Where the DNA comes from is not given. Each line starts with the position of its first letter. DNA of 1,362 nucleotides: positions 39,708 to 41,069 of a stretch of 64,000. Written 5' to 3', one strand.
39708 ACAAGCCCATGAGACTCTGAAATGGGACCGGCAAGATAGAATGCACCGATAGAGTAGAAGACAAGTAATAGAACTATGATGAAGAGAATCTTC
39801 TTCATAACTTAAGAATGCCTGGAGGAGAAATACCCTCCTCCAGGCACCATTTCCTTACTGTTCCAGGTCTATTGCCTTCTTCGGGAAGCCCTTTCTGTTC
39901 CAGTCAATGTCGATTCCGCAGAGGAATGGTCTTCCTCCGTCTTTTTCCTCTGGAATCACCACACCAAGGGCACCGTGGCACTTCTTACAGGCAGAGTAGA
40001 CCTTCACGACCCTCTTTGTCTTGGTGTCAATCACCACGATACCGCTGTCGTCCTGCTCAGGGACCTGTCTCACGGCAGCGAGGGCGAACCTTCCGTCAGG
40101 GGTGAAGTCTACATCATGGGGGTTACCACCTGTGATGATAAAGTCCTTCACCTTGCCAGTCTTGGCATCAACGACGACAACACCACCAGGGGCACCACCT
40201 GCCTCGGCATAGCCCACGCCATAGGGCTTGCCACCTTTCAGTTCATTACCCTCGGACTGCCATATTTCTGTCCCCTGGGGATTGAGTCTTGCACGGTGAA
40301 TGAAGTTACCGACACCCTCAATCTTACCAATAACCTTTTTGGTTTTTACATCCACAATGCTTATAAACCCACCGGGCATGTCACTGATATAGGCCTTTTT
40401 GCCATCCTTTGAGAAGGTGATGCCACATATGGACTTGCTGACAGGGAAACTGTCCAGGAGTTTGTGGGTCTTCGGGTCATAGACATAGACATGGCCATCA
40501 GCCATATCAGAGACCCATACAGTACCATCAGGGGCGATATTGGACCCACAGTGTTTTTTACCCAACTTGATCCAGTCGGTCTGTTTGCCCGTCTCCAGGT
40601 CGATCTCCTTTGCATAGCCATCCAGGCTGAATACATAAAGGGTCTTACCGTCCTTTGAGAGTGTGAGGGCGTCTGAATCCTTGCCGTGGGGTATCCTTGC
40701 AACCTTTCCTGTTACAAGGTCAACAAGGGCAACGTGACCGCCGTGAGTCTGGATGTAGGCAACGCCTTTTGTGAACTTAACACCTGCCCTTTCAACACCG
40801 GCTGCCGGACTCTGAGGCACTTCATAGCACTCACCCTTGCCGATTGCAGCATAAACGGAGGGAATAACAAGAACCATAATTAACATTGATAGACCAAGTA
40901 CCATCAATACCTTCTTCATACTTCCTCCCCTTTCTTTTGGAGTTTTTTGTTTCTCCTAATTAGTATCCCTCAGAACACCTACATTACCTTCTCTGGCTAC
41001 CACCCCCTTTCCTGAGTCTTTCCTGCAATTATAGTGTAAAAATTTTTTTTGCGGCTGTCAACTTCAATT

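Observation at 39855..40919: Two paralogous beta-propellers share a C-terminal C-K-x-C-H motif and blade cysteines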

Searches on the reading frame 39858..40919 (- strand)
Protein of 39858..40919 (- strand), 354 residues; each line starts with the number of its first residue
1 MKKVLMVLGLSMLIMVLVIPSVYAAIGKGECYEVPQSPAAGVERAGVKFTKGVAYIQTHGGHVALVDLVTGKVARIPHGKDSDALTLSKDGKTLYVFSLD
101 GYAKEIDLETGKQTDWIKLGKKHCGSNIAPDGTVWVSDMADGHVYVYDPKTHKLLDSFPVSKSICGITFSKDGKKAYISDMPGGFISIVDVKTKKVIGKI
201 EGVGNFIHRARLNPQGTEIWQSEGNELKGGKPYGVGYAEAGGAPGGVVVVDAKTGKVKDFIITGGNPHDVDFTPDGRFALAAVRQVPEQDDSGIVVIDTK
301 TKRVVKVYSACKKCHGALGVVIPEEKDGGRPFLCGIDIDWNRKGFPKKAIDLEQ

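Call 4: search_protein_families(library=pfam, proteins=[window:39858-40919:-], max_evalue=1)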
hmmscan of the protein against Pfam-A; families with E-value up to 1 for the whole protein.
window:39858-40919:- (354 aa): 24 families
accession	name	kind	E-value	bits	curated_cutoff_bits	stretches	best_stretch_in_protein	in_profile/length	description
PF25174.1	Beta-prop_THOC3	-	3.8e-09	36.4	305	1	78-201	45-252/272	THOC3 beta-propeller domain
PF13360.13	PQQ_2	-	9.5e-09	35.7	27.6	2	36-151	103-226/233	Outer membrane protein assembly factor BamB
PF02239.22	Cytochrom_D1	-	3.7e-08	32.8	25.5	2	59-160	13-117/368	Cytochrome D1 heme domain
PF25168.1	Beta-prop_WDR36-Utp21_2nd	-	9.7e-08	32.1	84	2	62-135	221-296/335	WDR36/Utp21 second beta-propeller domain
PF24796.1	WDR55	-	1.3e-06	28.2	200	2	127-201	14-92/296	WDR55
PF08450.18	SGL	-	3e-06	27.5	26.3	2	128-195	93-167/246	SMP-30/Gluconolactonase/LRE-like region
PF23414.1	Beta-prop_EML_2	-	8.1e-06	25.8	90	2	130-217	8-94/266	Echinoderm microtubule-associated protein second beta-propeller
PF16819.11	DUF5074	-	1.3e-05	24.9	27.2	2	142-269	72-186/353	Domain of unknown function (DUF5074)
PF24807.1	WD40_CDC20-Fz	-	1.5e-05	24.9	200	2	46-149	56-164/292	CDC20/Fizzy WD40 domain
PF24814.1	WD40_Prp19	-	2.5e-05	23.9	320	1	81-173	93-189/281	Prp19 WD40 domain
PF12894.13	ANAPC4_WD40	-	7.5e-05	23.3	22.9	0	130-171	48-90/91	Anaphase-promoting complex subunit 4 WD40 domain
PF21783.3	YNCE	-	0.00013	21.9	27.1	1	127-204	249-325/339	YNCE-like beta-propeller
PF25175.1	Beta-prop_WDR5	-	0.00017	21.4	250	1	86-190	59-164/296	WDR5 beta-propeller domain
PF13570.13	Beta-prop_ACSF4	-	0.00047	20.1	133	1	50-194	18-165/329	Beta-alanine-activating enzyme, beta-propeller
PF01609.27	DDE_Tnp_1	-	0.0037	17.5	23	1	247-298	39-83/200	Transposase DDE domain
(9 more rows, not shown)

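Call 5: search_protein_families(library=ncbifam, proteins=[window:39858-40919:-], max_evalue=1)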
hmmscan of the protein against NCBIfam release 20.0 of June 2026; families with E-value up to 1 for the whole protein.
window:39858-40919:- (354 aa): 12 families
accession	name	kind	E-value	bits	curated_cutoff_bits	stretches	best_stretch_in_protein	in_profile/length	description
TIGR03866.1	PQQ_ABC_repeats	subfamily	1.2e-21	77.2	287.3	1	54-311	55-300/310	PQQ-dependent catabolism-associated beta-propeller protein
NF052460.1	L-NosZ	equivalog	1e-13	50.7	700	2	63-209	67-221/480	clade III lactonase-type nitrous-oxide reductase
TIGR02276.1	beta_rpt_yvtn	repeat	9.4e-13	47.9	27.85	3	172-204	2-33/42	beta-propeller repeat protein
NF052340.1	hydrazine_beta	equivalog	3.3e-11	42.9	560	3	85-284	38-229/372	hydrazine synthase subunit beta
NF052280.1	7_blade_YncE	equivalog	3.6e-11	42.4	400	2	79-201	170-296/338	7-bladed beta-propeller protein YncE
NF052342.1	hydrazine_BC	exception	1.3e-07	30.2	1250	3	130-285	48-236/690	hydrazine synthase subunit beta-gamma fusion subunit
NF038117.1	choice_anch_I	subfamily_domain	6.5e-07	28.6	300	2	243-302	73-138/458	choice-of-anchor I family protein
TIGR03907.1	QH_beta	equivalog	7.6e-06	25.3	223.2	2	147-205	268-325/338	quinohemoprotein amine dehydrogenase subunit beta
NF048007.1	MmpL3Stblzr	equivalog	9.1e-05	21.8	600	1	52-200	158-304/366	MmpL3/TtfA transport complex stabilizer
NF038015.2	AztD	exception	0.0017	17.2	400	1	51-154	235-328/356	zinc metallochaperone AztD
NF041516.1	PA2928_fam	subfamily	0.007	15.8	70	0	248-308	317-374/376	PA2928 family protein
TIGR03300.1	assembly_YfgL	equivalog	0.007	15.1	285.2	0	84-151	58-124/377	outer membrane protein assembly factor BamB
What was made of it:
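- On AztD zinc metallochaperone: 17.2 vs 400 bits (call 5).
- Closest known: ABC-associated periplasmic YVTN propellers: YncE, PedA2. Same: The repeat model TIGR02276 is met by W1 (47.9 bits against 27.85; call 5).
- NF052460 (L-NosZ) is among the hits, at 50.7 bits (call 5). The score is 50.7 bits against a cut-off of 700 (call 5).
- Tried and rejected: The score is 50.7 vs 700 bits (call 5).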

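Call 10: find_homologous_proteins(query=window:39858-40919:-, max_evalue=0.00001)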
Query window:39858-40919:- (354 aa): 168 proteins with E <= 0.00001 among 4781 candidates; the best 120 are listed.
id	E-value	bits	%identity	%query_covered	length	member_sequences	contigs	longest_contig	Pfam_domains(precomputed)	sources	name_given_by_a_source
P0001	1.6e-233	792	100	99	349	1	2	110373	PF25168.2,PF13360.14,PF25174.2,PF24814.2,PF23381.2,PF24807.2,PF25175.2,PF02239.23,PF24796.2,PF08450.19,PF23414.2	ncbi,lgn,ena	-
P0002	3.4e-171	587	75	98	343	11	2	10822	PF25174.2,PF24814.2,PF25175.2,PF21783.3,PF02239.23,PF24796.2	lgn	-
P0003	2.2e-169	581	74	98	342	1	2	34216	PF25168.2,PF13360.14,PF25174.2,PF24814.2,PF23381.2,PF25175.2,PF02239.23,PF24796.2,PF08450.19,PF23414.2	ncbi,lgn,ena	-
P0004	1.1e-167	576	82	84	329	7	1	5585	PF25168.2,PF13360.14,PF25174.2,PF24814.2,PF23381.2,PF25175.2,PF21783.3,PF02239.23,PF24796.2,PF08450.19,PF24807.2,PF23414.2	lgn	-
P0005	1.4e-167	575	81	86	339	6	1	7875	PF25168.2,PF13360.14,PF25174.2,PF24814.2,PF25175.2,PF02239.23,PF08450.19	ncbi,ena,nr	ncbi:MAG TPA: hypothetical protein ENH50_09915 [Nitrospirae bacterium]|nr:hypothetical protein [Nitr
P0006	3.1e-163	561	80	83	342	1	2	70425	PF25174.2,PF24814.2,PF23381.2,PF25175.2,PF02239.23,PF08450.19,PF23414.2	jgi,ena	-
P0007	9.5e-163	560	78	86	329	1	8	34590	PF13360.14,PF25174.2,PF24814.2,PF25175.2,PF23414.2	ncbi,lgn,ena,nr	ncbi:PQQ enzyme repeat protein [bacterium BMS3Abin07]|nr:PQQ enzyme repeat protein [bacterium BMS3Ab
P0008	1.2e-158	546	68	99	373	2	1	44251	PF13360.14,PF25174.2,PF24814.2,PF23381.2,PF25175.2,PF02239.23,PF08450.19,PF23414.2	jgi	jgi:tricorn protease-like protein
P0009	3.9e-158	544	78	84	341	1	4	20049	PF25168.2,PF13360.14,PF25174.2,PF24814.2,PF23381.2,PF25175.2,PF21783.3,PF02239.23,PF24796.2,PF08450.19,PF24807.2,PF23414.2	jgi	jgi:YVTN family beta-propeller protein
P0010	1.3e-157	543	71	97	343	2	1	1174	PF13360.14,PF25174.2,PF24814.2,PF23381.2,PF25175.2,PF02239.23,PF24796.2,PF08450.19,PF23414.2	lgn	-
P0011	1.5e-157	542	71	97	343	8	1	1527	PF13360.14,PF25174.2,PF24814.2,PF23381.2,PF25175.2,PF02239.23,PF08450.19,PF23414.2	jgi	-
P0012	1.9e-155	536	74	86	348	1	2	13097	PF25168.2,PF13360.14,PF25174.2,PF24814.2,PF23381.2,PF24807.2,PF25175.2,PF21783.3,PF02239.23,PF08450.19,PF23414.2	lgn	-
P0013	9.9e-155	533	78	84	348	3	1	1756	PF25168.2,PF13360.14,PF25174.2,PF24814.2,PF23381.2,PF25173.2,PF25171.2,PF25175.2,PF02239.23,PF24796.2,PF08450.19,PF24807.2,PF23414.2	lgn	-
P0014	1.5e-154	533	68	99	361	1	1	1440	PF25168.2,PF13360.14,PF25174.2,PF24814.2,PF23381.2,PF25171.2,PF12894.14,PF25175.2,PF24817.2,PF02239.23,PF24796.2,PF08450.19,PF24807.2,PF23414.2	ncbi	-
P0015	5.3e-153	528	67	99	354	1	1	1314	PF13360.14,PF25174.2,PF24814.2,PF23381.2,PF24807.2,PF25175.2,PF21783.3,PF02239.23,PF08450.19,PF23414.2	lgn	-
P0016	2.0e-152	526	75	83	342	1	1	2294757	PF25168.2,PF13360.14,PF25174.2,PF24814.2,PF23381.2,PF25175.2,PF21783.3,PF24817.2,PF02239.23,PF24796.2,PF08450.19,PF24807.2,PF23414.2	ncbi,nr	ncbi:MAG: YncE family protein [Nitrospirota bacterium]|nr:MAG: YncE family protein [Nitrospirota bac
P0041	9.8e-146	504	68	89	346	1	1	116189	PF25168.2,PF13360.14,PF25174.2,PF24814.2,PF23381.2,PF25175.2,PF21783.3,PF02239.23,PF08450.19,PF23414.2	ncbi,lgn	ncbi:MAG: YncE family protein [Thermodesulfobacteriota bacterium]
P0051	3.2e-142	492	69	85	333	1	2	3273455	PF25168.2,PF13360.14,PF25174.2,PF24814.2,PF23381.2,PF24807.2,PF25175.2,PF21783.3,PF02239.23,PF24796.2,PF23414.2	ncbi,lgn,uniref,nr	ncbi:hypothetical protein [Candidatus Magnetomonas plexicatena]|uniref:hypothetical protein n=1 Tax=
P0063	1.2e-130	454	63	85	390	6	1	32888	PF25174.2,PF24814.2,PF23381.2,PF13570.14,PF02239.23,PF08450.19,PF23414.2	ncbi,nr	ncbi:MAG: YncE family protein [Nitrospirae bacterium]|nr:YncE family protein [Nitrospirota bacterium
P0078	3.7e-106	373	54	85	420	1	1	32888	PF25174.2,PF24814.2,PF23381.2,PF25175.2,PF24817.2,PF23414.2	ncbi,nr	ncbi:MAG: YncE family protein [Nitrospirae bacterium]|nr:YncE family protein [Nitrospirota bacterium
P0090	1.7e-52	197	34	97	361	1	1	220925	PF25174.2,PF13570.14,PF24807.2,PF02239.23,PF23414.2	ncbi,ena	-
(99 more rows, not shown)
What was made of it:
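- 39855..40919 (-): W1: Sec-exported six-bladed propeller, 354 aa. It has both the CxxCH motif and the Cys/His ring. 97 homologues with E<1e-48 (call 10).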

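Call 17: search_solved_structures(query=A1, max_evalue=0.01, show_alignments=2)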
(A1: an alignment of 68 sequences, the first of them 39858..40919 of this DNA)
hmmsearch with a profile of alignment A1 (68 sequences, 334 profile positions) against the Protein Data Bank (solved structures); distinct sequences matched with E-value up to 0.01: 196 (the best 60 are shown).
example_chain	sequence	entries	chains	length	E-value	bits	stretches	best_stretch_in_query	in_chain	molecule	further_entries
6tjh_A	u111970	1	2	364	1.1e-33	119.5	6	28-131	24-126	Cake9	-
6tji_A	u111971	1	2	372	1.1e-31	113.1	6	28-131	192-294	Cake10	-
1l0q_A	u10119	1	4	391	2e-31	112.2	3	80-181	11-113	Surface layer protein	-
6tjg_A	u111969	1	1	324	1.3e-23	86.4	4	28-131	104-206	Cake8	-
3bws_A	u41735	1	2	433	1.2e-19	73.4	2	122-261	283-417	protein Lp49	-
5c2v_B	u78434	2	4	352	3.7e-17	65.3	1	64-263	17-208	HYDRAZINE SYNTHASE BETA SUBUNIT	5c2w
6tjf_A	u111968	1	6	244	1.3e-16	63.5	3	27-131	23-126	Cake6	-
2ymu_A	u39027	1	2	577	1e-14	57.2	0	58-156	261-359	WD-40 REPEAT PROTEIN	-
5yzv_A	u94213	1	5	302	2.9e-13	52.5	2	65-198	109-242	Probable serine/threonine-protein kinase PkwA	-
3vgz_A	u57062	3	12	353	3.7e-13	52.1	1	30-205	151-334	Uncharacterized protein YncE | PQQ-dependent catabolism-associated beta-propeller protein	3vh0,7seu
6tje_A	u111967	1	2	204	8.5e-13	50.9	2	27-127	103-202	Cake5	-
7bid_A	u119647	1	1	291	4.2e-11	45.4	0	58-156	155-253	v31WRAP-T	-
7awy_A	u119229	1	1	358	1.2e-10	43.9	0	30-117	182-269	Scone-R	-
6rtd_A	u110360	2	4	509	1.2e-10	43.8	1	146-286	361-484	Cytochrome c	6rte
6tv2_A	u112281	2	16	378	1.9e-10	43.2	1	62-140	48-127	Protein NirF | Protein NirF,Protein NirF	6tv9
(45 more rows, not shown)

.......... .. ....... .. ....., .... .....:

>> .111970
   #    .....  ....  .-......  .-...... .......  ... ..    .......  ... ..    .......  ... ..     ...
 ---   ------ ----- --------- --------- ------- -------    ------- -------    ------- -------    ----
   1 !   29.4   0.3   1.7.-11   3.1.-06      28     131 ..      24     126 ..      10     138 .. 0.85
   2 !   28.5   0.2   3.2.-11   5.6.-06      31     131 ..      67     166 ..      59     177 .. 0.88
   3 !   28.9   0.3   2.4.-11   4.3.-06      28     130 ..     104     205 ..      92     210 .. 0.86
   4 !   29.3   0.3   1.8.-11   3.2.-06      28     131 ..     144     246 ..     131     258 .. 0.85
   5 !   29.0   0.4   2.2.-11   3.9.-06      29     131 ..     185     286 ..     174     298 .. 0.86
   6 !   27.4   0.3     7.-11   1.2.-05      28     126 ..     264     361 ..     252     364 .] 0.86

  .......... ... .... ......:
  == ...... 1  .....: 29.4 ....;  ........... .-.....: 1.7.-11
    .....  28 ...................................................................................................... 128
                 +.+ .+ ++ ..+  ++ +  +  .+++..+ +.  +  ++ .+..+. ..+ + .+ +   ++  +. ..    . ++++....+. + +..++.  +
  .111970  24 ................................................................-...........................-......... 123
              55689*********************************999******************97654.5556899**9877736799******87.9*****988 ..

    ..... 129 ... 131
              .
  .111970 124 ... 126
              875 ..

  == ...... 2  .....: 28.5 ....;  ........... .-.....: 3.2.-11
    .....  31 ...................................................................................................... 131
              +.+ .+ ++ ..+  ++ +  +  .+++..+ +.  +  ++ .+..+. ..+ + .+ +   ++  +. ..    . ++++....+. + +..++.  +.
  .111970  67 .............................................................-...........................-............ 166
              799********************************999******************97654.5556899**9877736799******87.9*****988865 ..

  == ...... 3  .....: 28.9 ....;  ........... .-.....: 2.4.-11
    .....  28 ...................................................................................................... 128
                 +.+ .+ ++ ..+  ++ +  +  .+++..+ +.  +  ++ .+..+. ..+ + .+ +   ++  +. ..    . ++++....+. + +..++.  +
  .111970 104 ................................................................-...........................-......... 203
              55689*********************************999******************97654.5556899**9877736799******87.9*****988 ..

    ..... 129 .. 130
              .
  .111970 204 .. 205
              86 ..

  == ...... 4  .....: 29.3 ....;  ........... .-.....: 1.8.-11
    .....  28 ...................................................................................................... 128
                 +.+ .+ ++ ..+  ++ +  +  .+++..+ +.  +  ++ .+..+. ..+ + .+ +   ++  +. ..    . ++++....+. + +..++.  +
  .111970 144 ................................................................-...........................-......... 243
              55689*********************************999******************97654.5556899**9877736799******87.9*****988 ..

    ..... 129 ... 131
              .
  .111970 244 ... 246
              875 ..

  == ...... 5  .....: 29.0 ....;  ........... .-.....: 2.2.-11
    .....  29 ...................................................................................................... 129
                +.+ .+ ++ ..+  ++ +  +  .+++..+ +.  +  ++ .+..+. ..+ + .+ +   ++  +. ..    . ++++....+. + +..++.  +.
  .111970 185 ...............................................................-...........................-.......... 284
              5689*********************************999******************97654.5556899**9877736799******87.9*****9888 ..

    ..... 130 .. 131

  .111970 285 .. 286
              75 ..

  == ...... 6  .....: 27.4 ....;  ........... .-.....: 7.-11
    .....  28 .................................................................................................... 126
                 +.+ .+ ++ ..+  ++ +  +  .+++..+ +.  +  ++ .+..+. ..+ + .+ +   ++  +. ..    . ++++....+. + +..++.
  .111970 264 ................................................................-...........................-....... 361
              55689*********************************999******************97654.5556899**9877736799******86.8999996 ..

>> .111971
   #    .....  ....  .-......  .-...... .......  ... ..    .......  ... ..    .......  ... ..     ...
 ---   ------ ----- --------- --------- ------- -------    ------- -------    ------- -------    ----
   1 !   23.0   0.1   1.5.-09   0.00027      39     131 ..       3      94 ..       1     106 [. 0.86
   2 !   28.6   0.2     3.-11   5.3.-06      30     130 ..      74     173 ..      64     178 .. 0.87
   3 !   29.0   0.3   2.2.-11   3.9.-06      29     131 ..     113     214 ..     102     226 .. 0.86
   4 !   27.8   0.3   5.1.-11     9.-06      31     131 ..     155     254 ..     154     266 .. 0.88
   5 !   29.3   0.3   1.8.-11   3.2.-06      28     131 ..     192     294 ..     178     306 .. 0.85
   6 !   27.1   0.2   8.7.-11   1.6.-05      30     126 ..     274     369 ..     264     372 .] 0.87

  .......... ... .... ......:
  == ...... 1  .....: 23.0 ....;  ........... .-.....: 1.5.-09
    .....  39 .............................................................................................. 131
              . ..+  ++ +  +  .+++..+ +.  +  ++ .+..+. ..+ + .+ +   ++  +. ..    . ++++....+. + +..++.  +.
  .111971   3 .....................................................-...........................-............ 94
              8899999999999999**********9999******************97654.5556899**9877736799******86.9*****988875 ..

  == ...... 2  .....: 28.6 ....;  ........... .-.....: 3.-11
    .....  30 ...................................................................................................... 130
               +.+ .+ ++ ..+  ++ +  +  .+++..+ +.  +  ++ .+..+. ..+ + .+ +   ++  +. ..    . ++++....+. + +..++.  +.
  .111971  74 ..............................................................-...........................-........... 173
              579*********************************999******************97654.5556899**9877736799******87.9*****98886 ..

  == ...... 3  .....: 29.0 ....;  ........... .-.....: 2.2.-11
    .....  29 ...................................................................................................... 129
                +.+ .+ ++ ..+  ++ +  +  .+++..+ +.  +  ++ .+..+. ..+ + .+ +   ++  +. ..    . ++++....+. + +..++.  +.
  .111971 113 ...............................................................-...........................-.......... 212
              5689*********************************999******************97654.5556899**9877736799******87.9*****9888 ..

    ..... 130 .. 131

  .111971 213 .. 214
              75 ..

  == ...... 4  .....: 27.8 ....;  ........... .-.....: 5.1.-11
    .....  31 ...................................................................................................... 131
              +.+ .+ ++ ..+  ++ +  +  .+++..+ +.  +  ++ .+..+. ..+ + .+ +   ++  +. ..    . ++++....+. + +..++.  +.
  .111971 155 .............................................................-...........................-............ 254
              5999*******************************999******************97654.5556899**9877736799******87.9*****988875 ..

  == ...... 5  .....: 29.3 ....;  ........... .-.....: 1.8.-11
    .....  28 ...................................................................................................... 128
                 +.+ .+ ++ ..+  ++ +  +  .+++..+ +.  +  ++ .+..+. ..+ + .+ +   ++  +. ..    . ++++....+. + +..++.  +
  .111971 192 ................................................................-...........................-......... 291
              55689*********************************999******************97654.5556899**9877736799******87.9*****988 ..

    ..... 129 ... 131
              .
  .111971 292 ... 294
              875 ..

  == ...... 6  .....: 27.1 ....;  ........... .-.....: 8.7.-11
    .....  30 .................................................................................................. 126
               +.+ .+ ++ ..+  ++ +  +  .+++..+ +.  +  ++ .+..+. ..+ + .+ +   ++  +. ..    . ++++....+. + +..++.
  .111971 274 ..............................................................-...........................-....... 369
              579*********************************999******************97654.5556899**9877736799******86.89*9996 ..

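Call 18: find_encoding_contigs(protein=P0001, flank=10000, max_places=3)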
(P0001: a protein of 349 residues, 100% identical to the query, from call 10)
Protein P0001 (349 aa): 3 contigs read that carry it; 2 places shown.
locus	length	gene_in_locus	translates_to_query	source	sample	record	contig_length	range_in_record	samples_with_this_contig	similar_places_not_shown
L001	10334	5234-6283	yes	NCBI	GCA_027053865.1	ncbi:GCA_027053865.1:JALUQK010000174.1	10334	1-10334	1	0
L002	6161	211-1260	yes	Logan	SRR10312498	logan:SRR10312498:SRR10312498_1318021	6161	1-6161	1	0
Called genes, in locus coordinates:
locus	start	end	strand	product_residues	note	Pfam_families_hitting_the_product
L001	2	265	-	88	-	?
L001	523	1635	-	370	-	PF11741:AMIN, PF01520:Amidase_3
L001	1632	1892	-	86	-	PF01106:NifU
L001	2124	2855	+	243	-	-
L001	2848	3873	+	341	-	PF01075:Glyco_transf_9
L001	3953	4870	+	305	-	PF04143:Sulf_transp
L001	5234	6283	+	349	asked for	PF24807:WD40_CDC20-Fz (faint), PF13360:PQQ_2 (faint), PF08450:SGL (faint), PF02239:Cytochrom_D1 (faint), PF23381:Beta-prop_IFT122_1st (faint), PF23414:Beta-prop_EML_2 (faint), PF25168:Beta-prop_WDR36-Utp21_2nd (faint), PF25174:Beta-prop_THOC3 (weak), +3 more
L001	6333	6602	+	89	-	-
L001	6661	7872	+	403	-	PF12704:MacB_PCD, PF02687:FtsX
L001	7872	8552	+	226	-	PF02463:SMC_N (faint), PF00005:ABC_tran, PF13304:AAA_21 (faint)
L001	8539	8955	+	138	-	PF04314:LpqE-like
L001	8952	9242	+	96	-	-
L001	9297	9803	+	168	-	PF05573:NosL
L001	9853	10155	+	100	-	-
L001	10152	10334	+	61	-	?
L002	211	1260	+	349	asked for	PF24807:WD40_CDC20-Fz (faint), PF13360:PQQ_2 (faint), PF08450:SGL (faint), PF02239:Cytochrom_D1 (faint), PF23381:Beta-prop_IFT122_1st (faint), PF23414:Beta-prop_EML_2 (faint), PF25168:Beta-prop_WDR36-Utp21_2nd (faint), PF25174:Beta-prop_THOC3 (weak), +3 more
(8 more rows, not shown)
